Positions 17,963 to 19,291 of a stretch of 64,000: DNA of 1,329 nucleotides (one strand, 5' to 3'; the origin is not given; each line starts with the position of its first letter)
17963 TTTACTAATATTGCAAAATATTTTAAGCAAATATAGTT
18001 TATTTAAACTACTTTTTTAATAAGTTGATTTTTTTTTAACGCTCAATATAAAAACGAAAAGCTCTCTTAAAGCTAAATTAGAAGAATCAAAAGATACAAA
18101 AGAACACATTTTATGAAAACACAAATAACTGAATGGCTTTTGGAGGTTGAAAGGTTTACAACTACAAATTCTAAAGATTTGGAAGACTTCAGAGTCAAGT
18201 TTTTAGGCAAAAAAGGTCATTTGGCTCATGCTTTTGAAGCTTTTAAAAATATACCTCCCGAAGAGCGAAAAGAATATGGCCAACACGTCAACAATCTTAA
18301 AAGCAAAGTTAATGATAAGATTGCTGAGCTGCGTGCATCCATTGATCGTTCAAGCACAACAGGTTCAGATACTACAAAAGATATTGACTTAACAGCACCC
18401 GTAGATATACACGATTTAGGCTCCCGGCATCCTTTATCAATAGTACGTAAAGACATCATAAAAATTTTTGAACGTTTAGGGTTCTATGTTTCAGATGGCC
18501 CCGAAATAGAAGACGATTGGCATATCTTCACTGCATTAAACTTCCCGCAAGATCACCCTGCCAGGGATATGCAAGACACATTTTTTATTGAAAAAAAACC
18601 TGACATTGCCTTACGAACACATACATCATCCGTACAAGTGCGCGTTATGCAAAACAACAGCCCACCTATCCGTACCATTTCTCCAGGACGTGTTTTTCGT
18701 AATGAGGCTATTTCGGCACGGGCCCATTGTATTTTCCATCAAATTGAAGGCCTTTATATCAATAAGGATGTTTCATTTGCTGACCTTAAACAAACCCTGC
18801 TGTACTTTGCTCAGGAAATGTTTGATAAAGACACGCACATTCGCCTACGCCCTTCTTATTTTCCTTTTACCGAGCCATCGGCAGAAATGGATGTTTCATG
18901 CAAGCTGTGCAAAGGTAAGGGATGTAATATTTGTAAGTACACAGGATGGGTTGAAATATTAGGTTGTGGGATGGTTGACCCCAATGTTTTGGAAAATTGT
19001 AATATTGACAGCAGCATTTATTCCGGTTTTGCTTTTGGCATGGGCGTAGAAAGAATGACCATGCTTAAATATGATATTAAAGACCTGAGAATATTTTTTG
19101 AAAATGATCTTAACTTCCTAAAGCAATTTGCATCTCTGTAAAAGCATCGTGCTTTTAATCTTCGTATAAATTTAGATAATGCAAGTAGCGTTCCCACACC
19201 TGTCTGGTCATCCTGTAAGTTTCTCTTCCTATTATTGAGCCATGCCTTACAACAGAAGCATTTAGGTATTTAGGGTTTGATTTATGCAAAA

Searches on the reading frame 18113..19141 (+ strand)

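Call 46: search_protein_families(library=pfam, proteins=[window:18113-19141:+], max_evalue=0.001)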
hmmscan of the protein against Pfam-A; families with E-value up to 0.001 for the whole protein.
window:18113-19141:+ (342 aa): 2 families
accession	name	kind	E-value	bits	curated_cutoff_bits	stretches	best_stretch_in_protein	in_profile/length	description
PF01409.25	tRNA-synt_2d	-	1.6e-96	323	19.8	1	91-339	2-246/246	tRNA synthetases class II core domain (F)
PF02912.23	Phe_tRNA-synt_N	-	1.5e-19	70.2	22.3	1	19-78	2-61/69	Aminoacyl tRNA synthetase class II, N-terminal domain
